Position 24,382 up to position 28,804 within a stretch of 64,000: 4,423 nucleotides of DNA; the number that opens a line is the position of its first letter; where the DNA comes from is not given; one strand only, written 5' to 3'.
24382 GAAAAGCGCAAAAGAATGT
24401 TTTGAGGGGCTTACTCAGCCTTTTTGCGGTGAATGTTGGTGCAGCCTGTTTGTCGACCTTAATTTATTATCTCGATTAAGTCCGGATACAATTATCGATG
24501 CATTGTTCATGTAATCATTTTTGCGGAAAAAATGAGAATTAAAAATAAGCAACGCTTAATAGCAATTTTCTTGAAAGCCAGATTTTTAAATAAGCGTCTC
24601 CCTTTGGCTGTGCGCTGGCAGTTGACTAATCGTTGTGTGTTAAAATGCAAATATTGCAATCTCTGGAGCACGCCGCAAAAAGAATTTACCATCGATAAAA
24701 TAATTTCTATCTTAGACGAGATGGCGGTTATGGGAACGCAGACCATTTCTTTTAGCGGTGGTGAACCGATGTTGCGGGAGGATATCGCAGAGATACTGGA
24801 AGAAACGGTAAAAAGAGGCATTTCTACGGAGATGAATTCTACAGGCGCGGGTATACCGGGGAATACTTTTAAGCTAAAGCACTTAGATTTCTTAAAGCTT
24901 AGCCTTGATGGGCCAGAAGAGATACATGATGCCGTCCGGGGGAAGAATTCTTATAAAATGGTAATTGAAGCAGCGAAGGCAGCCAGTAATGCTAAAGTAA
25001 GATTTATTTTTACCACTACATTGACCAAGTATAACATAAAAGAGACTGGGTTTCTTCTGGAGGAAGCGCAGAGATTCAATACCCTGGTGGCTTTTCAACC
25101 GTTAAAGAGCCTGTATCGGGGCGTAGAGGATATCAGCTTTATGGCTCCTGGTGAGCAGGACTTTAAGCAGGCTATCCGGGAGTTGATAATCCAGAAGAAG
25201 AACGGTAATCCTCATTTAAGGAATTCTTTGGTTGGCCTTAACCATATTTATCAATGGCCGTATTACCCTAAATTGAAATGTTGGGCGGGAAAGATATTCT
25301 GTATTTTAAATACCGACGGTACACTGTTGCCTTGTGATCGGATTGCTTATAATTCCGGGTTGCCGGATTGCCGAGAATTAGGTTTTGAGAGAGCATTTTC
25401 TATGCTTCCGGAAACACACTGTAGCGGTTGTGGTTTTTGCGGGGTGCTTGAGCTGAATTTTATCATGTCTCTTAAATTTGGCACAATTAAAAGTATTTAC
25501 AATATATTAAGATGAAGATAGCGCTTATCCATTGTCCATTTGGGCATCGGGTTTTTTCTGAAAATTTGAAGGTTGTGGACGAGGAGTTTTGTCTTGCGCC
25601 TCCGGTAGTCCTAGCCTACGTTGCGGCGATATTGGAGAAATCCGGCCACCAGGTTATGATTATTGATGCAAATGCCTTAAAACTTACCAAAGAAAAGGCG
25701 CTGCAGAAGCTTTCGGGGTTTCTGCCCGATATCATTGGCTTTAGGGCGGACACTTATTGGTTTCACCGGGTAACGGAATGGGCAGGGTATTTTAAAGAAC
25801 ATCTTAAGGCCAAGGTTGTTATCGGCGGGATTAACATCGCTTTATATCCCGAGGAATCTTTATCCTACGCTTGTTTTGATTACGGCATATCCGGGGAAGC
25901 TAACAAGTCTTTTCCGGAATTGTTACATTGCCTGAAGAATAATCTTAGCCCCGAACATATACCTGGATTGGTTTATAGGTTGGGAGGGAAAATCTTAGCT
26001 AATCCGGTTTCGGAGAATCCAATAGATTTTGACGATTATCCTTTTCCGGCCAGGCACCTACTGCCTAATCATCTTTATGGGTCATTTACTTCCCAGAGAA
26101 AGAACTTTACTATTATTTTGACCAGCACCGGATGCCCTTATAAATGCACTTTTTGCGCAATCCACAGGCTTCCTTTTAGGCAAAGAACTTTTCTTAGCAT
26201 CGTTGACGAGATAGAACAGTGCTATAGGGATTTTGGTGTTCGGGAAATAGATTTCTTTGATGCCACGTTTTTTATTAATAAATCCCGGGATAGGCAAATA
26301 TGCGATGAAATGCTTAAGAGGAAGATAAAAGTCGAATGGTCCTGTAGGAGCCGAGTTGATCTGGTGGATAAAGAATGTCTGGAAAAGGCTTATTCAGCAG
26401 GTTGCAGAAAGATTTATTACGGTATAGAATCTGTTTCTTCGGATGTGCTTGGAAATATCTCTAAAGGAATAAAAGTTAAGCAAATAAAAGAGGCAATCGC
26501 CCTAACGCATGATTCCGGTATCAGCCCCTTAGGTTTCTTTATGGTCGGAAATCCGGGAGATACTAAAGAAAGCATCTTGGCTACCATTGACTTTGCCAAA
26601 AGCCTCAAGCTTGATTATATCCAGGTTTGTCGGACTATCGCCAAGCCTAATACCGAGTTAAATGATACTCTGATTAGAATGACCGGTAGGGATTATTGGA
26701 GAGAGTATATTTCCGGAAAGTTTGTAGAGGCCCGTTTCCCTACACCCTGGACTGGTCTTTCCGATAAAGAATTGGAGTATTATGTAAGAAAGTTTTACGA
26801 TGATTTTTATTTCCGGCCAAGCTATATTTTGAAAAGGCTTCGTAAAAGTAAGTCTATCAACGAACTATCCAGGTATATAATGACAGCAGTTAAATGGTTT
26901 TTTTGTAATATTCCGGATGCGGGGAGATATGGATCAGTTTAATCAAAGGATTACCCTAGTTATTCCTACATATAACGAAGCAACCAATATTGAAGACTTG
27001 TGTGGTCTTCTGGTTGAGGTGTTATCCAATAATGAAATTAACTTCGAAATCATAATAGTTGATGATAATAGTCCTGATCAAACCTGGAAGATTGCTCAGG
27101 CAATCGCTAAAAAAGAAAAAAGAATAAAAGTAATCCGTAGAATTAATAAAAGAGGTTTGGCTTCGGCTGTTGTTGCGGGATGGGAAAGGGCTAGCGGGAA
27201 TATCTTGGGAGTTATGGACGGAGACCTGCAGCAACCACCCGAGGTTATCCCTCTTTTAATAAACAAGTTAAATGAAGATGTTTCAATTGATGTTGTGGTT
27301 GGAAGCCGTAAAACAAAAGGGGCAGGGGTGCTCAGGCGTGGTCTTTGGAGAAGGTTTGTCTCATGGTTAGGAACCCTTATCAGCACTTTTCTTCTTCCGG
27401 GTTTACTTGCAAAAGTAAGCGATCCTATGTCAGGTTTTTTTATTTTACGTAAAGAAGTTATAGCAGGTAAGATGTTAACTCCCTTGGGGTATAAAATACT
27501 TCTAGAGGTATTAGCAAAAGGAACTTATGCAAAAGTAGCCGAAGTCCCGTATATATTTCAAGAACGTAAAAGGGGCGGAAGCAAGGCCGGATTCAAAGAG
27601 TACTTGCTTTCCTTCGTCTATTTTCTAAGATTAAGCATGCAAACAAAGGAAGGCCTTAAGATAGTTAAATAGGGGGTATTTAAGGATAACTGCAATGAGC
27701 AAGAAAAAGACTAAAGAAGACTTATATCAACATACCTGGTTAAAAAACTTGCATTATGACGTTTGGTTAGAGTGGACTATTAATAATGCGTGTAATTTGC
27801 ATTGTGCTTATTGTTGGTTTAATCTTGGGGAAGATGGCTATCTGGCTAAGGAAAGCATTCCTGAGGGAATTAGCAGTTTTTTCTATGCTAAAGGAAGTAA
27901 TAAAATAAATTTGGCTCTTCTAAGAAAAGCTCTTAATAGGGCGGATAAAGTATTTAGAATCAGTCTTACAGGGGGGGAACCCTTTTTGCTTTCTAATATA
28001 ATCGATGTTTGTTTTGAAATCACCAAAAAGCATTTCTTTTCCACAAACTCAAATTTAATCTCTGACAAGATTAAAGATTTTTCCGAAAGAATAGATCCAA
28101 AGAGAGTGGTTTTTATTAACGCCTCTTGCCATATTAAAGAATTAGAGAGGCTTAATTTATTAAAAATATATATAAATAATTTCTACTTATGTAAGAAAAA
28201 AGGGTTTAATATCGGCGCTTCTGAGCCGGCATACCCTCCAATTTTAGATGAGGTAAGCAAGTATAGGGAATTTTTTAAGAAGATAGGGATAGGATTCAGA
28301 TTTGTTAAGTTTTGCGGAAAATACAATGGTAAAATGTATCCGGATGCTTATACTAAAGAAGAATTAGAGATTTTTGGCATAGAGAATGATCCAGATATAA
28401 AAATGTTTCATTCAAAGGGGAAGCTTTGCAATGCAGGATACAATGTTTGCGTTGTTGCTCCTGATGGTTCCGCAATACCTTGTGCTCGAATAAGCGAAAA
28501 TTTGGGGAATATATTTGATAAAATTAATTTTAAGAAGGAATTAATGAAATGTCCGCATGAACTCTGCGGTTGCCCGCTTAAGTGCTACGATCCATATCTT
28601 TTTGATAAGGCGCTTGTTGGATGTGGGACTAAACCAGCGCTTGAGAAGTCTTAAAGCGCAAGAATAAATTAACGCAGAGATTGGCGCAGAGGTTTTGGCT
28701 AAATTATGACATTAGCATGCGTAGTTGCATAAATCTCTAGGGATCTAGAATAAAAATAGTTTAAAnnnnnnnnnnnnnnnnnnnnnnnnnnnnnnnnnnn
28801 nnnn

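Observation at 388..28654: A 28-kb co-directional operon packed with 12 radical SAM enzymes interleaved with an Arn-like lipid-linked glycosylation toolkit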

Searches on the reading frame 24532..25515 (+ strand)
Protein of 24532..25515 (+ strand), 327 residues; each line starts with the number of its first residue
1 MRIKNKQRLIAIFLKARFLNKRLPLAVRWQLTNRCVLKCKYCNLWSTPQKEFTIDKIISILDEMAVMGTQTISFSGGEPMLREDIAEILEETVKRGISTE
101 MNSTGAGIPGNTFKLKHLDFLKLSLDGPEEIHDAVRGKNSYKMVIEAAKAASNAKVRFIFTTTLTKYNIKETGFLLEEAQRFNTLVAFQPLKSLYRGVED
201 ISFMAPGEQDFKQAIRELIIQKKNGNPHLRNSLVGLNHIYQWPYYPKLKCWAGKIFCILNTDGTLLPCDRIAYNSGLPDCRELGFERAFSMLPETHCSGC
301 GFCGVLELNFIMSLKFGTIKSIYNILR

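Call 5: search_protein_families(library=pfam, proteins=[window:24532-25515:+], max_evalue=0.01)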
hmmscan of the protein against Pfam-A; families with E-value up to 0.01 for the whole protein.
window:24532-25515:+ (327 aa): 2 families
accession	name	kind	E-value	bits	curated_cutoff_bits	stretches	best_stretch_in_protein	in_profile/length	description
PF04055.27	Radical_SAM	-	2.3e-21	77.1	29.5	1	30-172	2-159/166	Radical SAM superfamily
PF13353.11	Fer4_12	-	0.00079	20.2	22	1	33-106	13-92/137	4Fe-4S single cluster domain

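Call 8: search_protein_families(library=ncbifam, proteins=[window:24532-25515:+], max_evalue=0.001)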
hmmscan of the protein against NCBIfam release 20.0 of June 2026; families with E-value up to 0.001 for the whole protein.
window:24532-25515:+ (327 aa): 60 families (the best 25 are shown)
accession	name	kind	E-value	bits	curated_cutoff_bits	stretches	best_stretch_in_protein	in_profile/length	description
TIGR03961.1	rSAM_PTO1314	hypoth_equivalog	2.1e-26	93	306.05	1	20-290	18-285/332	PTO1314 family radical SAM protein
NF050035.1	rSAM_WgK_link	exception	1.1e-21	77.3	650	1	23-171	7-163/367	radical SAM/SPASM peptide maturase WgkB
TIGR04546.1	rSAM_ahbC_deAc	equivalog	1.9e-20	73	650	1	22-177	37-198/390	12,18-didecarboxysiroheme deacetylase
TIGR04051.1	rSAM_NirJ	equivalog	6.7e-20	71.4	515.45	1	27-177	4-161/354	heme d1 biosynthesis radical SAM protein NirJ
TIGR03962.1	mycofact_rSAM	equivalog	7.4e-20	71.4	265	1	23-269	10-260/339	mycofactocin radical SAM maturase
TIGR02109.1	PQQ_syn_pqqE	equivalog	9.4e-20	70.8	381.35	1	23-269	5-258/358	pyrroloquinoline quinone biosynthesis protein PqqE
TIGR04545.1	rSAM_ahbD_hemeb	equivalog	2.2e-19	70.1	500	1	27-183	2-166/339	heme b synthase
TIGR04055.1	rSAM_NirJ2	equivalog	2.3e-19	70.1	500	1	27-287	2-271/326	putative heme d1 biosynthesis radical SAM protein NirJ2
TIGR04082.1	rSAM_for_selen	equivalog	3.8e-19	68.8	350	1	25-222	199-399/516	thio(seleno)oxazole modification radical SAM maturase SbtM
TIGR04053.2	TIGR04053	equivalog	4.8e-19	68.8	395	1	23-176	6-170/366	TIGR04053 family radical SAM/SPASM domain-containing protein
TIGR04347.1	pseudo_SAM_Halo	equivalog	9.4e-19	67.9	525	1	23-171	37-191/390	TIGR04347 family pseudo-SAM/SPASM protein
TIGR04303.1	GeoRSP_rSAM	equivalog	9.8e-18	64.8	400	1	23-182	3-167/325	GeoRSP system radical SAM/SPASM protein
NF045574.1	sacti_mat_StsB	exception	9.1e-17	61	625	1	27-172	98-249/466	StsB family radical SAM/SPASM domain sactipeptide maturase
TIGR04054.1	rSAM_NirJ1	equivalog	1.5e-16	60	650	1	27-181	38-201/387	putative heme d1 biosynthesis radical SAM protein NirJ1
TIGR02668.1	moaA_archaeal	equivalog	2.6e-16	59.5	325.25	1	26-171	11-168/303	GTP 3',8-cyclase MoaA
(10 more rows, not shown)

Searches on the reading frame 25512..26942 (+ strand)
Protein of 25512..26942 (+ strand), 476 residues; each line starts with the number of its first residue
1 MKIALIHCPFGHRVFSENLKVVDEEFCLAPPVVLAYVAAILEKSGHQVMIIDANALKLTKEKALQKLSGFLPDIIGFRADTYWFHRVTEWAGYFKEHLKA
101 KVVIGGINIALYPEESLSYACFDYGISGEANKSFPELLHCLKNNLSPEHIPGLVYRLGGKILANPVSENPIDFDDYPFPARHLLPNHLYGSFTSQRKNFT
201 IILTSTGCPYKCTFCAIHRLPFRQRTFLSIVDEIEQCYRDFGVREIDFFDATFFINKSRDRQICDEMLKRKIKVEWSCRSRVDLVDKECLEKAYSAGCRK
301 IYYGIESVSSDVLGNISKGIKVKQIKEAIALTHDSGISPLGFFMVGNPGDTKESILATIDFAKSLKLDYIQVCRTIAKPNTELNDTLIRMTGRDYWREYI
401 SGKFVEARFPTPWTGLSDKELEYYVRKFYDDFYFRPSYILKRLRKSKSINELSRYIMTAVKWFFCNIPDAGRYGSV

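Call 5: search_protein_families(library=pfam, proteins=[window:25512-26942:+], max_evalue=0.01)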
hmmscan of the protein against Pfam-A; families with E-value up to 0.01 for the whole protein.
window:25512-26942:+ (476 aa): 2 families
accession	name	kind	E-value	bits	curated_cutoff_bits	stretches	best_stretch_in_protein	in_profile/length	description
PF04055.27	Radical_SAM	-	4e-20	73.1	29.5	1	203-362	2-166/166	Radical SAM superfamily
PF02310.24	B12-binding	-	1.4e-13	51.1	32.1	1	30-137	13-120/121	B12 binding domain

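Call 8: search_protein_families(library=ncbifam, proteins=[window:25512-26942:+], max_evalue=0.001)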
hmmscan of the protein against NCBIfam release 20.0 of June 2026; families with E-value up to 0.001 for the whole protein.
window:25512-26942:+ (476 aa): 28 families (the best 25 are shown)
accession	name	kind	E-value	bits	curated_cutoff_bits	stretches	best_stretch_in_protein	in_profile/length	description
TIGR03471.1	HpnJ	equivalog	7.5e-47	160.3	577.6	1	31-459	34-460/472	hopanoid biosynthesis associated radical SAM protein HpnJ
TIGR04385.1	B12_rSAM_cofa1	equivalog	3.6e-41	141.8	450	1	31-362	20-361/438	B12 lower ligand biosynthesis radical SAM protein BzaD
TIGR02026.1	BchE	equivalog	1.1e-38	133.3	481.35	1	30-436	21-440/497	magnesium-protoporphyrin IX monomethyl ester anaerobic oxidative cyclase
TIGR04072.2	rSAM_ladder_B12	equivalog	4.7e-36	124.4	360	1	31-366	18-350/443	lipid biosynthesis B12-binding/radical SAM protein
TIGR04479.1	bcpD_PhpK_rSAM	subfamily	1.7e-34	119.1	600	1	32-372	73-416/504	PhpK family radical SAM P-methyltransferase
NF038361.1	rSAM_Sden_1168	equivalog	4.5e-32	111.3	575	1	29-389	83-475/560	Sden_1168 family B12-binding radical SAM P-methyltransferase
TIGR04014.1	B12_SAM_MJ_0865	equivalog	8.5e-32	110.5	360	1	97-391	66-362/434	methyl-coenzyme M reductase glutamine C-methyltransferase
NF050148.1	rSAM_ApyD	equivalog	6.5e-31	107.4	750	1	29-361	23-362/645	RiPP biosynthesis radical SAM protein ApyD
TIGR04295.1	B12_rSAM_oligo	hypoth_equivalog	1e-24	87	400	1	31-322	25-318/422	TIGR04295 family B12-binding domain-containing radical SAM protein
NF033070.1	rSAM_AprD4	equivalog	2.7e-24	85.9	500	1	150-371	148-372/456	AprD4 family radical SAM diol-dehydratase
TIGR04013.1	B12_SAM_MJ_1487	hypoth_equivalog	3.1e-22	79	251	2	53-249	24-203/382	TIGR04013 family B12-binding domain/radical SAM domain-containing protein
TIGR04367.1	HpnR_B12_rSAM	equivalog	8.8e-22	77.3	650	1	30-395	21-382/490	hopanoid C-3 methylase HpnR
TIGR03975.1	rSAM_ocin_1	subfamily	2.6e-21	75.8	281.85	1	100-354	158-419/606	RiPP maturation radical SAM C-methyltransferase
TIGR04190.1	B12_SAM_Ta0216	equivalog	1e-16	60.6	500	1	31-369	37-398/554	TIGR04190 family B12-binding domain/radical SAM domain protein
NF040542.1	rSAM_RCCLKC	equivalog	5.3e-16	58.8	450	1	100-368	79-353/423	arsinothricin biosynthesis radical SAM protein ArsL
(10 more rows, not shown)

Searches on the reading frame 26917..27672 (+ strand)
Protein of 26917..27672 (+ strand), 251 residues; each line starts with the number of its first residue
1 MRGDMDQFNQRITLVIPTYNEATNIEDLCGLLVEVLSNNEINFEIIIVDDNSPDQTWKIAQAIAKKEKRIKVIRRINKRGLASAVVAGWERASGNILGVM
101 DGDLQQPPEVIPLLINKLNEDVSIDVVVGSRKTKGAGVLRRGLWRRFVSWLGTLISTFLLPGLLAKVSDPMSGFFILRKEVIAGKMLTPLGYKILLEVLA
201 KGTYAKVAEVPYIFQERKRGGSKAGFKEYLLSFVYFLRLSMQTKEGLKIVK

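Call 5: search_protein_families(library=pfam, proteins=[window:26917-27672:+], max_evalue=0.01)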
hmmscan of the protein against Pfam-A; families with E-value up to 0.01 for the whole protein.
window:26917-27672:+ (251 aa): 3 families
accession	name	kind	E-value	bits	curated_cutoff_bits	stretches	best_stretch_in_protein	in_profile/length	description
PF00535.33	Glycos_transf_2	-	4.2e-32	111.8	23.3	1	14-182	2-164/168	Glycosyl transferase family 2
PF13641.12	Glyco_tranf_2_3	-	8.6e-07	29.6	27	1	11-128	2-120/230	Glycosyltransferase like family 2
PF10111.15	Glyco_tranf_2_2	-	0.00044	20.3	27.3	1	13-104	1-92/276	Glycosyltransferase like family 2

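Call 8: search_protein_families(library=ncbifam, proteins=[window:26917-27672:+], max_evalue=0.001)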
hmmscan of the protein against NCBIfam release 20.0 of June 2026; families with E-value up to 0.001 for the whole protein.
window:26917-27672:+ (251 aa): 22 families
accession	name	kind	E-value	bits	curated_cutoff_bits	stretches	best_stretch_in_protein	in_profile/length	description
NF047588.1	GlcsyltransPgfSStrep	equivalog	4.2e-25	88.6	500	1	11-156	2-146/308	glycosyltransferase PgfS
NF007986.1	PRK10714.1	equivalog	2.3e-20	72.9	529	1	10-240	6-225/316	undecaprenyl-phosphate 4-deoxy-4-formamido-L-arabinose transferase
TIGR03937.1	PgaC_IcaA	equivalog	5.2e-18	65.2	422.3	1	9-134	44-166/407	poly-beta-1,6-N-acetyl-D-glucosamine synthase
NF041875.1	EPS_EpsD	equivalog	4.5e-13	49.3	370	1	13-133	2-118/325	exopolysaccharide biosynthesis glycosyltransferase EpsD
NF038302.1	EPS_HpsE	equivalog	5.1e-13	48.7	300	1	12-103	3-96/307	hormogonium polysaccharide biosynthesis glycosyltransferase HpsE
NF047683.1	TeichurnBiosyTuaG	equivalog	3e-12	46.7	400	1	5-108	1-101/252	teichuronic acid biosynthesis protein TuaG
TIGR03965.1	mycofact_glyco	equivalog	2e-11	43.5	280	1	9-118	73-179/467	mycofactocin biosynthesis glycosyltransferase MftF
TIGR04283.1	glyco_like_mftF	equivalog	5.1e-11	42.6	182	1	12-118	1-97/221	TIGR04283 family arsenosugar biosynthesis glycosyltransferase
NF007482.0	PRK10073.1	equivalog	1.5e-10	40.7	423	1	7-126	3-117/334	glycosyltransferase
NF010496.0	PRK13915.1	equivalog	4.7e-10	39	262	1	9-130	30-154/307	glucosyl-3-phosphoglycerate synthase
TIGR04182.1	glyco_TIGR04182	equivalog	1.5e-09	37.7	325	1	12-221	2-197/293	S-layer glycoprotein N-glycosyltransferase AglJ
NF050050.1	ProtGlycPglI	equivalog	4.3e-09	36.2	500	1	11-123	3-113/306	GalNAc(5)-diNAcBac-PP-undecaprenol beta-1,3-glucosyltransferase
NF038299.1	EPS_HpsN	equivalog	2.3e-08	33.4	425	1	11-129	2-117/317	hormogonium polysaccharide biosynthesis glycosyltransferase HpsN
NF053739.1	GlytfEpsEBac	equivalog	5e-08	32.2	450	1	32-104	20-93/265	glycosyltransferase EpsE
NF041391.1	DPhHxTase_Halo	equivalog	5.4e-08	32.1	375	1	18-218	3-187/213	dolichyl-phosphate hexose transferase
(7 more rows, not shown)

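Call 97: search_solved_structures(query=window:26917-27672:+, max_evalue=0.001)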
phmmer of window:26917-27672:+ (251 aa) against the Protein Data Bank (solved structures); distinct sequences matched with E-value up to 0.001: 20.
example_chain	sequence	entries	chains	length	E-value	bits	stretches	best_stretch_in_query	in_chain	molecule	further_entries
5mlz_A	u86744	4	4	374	3.9e-56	193.8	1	10-232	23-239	Dolichol monophosphate mannose synthase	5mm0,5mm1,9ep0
5eke_A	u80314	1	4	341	1.2e-17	67.8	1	11-152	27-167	Uncharacterized glycosyltransferase sll0501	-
5ekp_C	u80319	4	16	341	1.2e-17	67.8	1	11-152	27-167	Uncharacterized glycosyltransferase sll0501 | Glycosyltransferase sll0501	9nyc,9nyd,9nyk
9nye_A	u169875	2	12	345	1.3e-17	67.7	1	11-152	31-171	Glycosyltransferase sll0501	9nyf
9bhc_C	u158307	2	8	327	3.8e-14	56.4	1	10-238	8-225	Undecaprenyl-phosphate 4-deoxy-4-formamido-L-arabinose transferase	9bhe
8vxh_A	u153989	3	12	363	4.8e-14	56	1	10-238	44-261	Undecaprenyl-phosphate 4-deoxy-4-formamido-L-arabinose transferase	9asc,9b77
9hwj_A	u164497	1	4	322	5.8e-14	55.8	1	10-237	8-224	Undecaprenyl-phosphate 4-deoxy-4-formamido-L-arabinose transferase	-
2z87_A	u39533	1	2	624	1.7e-09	41.1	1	12-129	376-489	Chondroitin synthase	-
2z86_A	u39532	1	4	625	1.7e-09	41.1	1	12-129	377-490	Chondroitin synthase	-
9omh_A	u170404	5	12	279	6.2e-09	39.3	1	12-130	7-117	Glycosyltransferase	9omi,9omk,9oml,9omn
9omm_A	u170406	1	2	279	6.2e-09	39.3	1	12-130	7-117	Glycosyltransferase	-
9omj_A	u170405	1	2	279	7.1e-09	39.1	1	12-130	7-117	Glycosyltransferase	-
3bcv_A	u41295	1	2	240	7.3e-07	32.5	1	11-136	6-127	Putative glycosyltransferase protein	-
8vh7_A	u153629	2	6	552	3.1e-06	30.5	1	7-110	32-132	Heparosan synthase B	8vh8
8viw_A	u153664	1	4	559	3.2e-06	30.4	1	7-110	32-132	Heparosan synthase B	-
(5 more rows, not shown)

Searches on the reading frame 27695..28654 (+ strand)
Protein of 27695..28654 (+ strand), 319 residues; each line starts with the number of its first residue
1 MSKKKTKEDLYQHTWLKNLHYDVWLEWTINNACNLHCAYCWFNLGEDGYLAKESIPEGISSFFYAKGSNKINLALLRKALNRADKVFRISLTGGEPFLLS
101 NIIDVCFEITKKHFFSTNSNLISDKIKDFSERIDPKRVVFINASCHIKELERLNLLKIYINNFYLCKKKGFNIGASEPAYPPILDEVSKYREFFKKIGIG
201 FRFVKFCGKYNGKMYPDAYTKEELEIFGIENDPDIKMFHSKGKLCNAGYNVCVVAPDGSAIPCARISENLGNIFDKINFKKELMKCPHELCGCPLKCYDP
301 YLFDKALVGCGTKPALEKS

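Call 5: search_protein_families(library=pfam, proteins=[window:27695-28654:+], max_evalue=0.01)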
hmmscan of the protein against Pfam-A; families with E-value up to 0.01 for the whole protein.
window:27695-28654:+ (319 aa): 2 families
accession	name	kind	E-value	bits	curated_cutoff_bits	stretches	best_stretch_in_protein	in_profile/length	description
PF04055.27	Radical_SAM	-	2.4e-07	31.5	29.5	1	29-129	3-97/166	Radical SAM superfamily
PF13186.11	SPASM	-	0.0078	16.9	21.5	0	245-275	1-36/67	Iron-sulfur cluster-binding domain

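Call 8: search_protein_families(library=ncbifam, proteins=[window:27695-28654:+], max_evalue=0.001)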
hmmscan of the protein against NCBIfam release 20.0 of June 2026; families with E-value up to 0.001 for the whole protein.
window:27695-28654:+ (319 aa): 18 families
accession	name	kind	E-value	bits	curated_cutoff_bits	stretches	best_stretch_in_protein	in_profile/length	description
NF038073.1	rSAM_STM4011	subfamily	9.9e-09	34.9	200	1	233-294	192-254/278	STM4011 family radical SAM protein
NF033640.1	N_Twi_rSAM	subfamily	1.2e-08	34.4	170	1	22-145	111-239/398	twitch domain-containing radical SAM protein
NF050035.1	rSAM_WgK_link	exception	6.1e-08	32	650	1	24-138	10-112/367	radical SAM/SPASM peptide maturase WgkB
NF047865.1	rSAM_PapB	equivalog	7.7e-08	31.9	340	1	28-113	8-81/330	PapB family radical SAM/SPASM ranthipeptide maturase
NF038283.1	viperin_w_prok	equivalog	9.6e-08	31.5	180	1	25-124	4-97/281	viperin family antiviral radical SAM protein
TIGR02666.1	moaA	equivalog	9.3e-06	24.8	284.05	1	29-131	16-112/336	GTP 3',8-cyclase MoaA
TIGR04055.1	rSAM_NirJ2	equivalog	9.6e-06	25.3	500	0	230-276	223-267/326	putative heme d1 biosynthesis radical SAM protein NirJ2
TIGR04250.1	SCM_rSAM_ScmE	equivalog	1.7e-05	23.9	400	0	28-129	8-96/358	SynChlorMet cassette radical SAM/SPASM protein ScmE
TIGR03962.1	mycofact_rSAM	equivalog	8.3e-05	21.9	265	0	19-44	8-33/339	mycofactocin radical SAM maturase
TIGR02668.1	moaA_archaeal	equivalog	8.7e-05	21.6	325.25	1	27-129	14-104/303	GTP 3',8-cyclase MoaA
NF045702.1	rSAM_GDGT_ether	equivalog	0.00015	20.5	450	1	28-114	91-164/486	tetraether lipid synthase Tes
TIGR04068.1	rSAM_ocin_clost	equivalog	0.00017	20.6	500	0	29-129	90-189/462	Cys-rich peptide radical SAM maturase CcpM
NF050038.1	rSAM_RiPP_GggB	equivalog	0.00034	19.7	650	1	28-139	47-152/398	streptosactin maturase GggB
TIGR03906.1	quino_hemo_SAM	equivalog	0.00045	19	453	0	28-108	99-168/467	quinohemoprotein amine dehydrogenase maturation protein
NF038107.1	rSAM_NF038107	equivalog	0.00053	18.9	600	1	17-101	83-152/444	Cys-every-fifth radical SAM/SPASM peptide maturase CefB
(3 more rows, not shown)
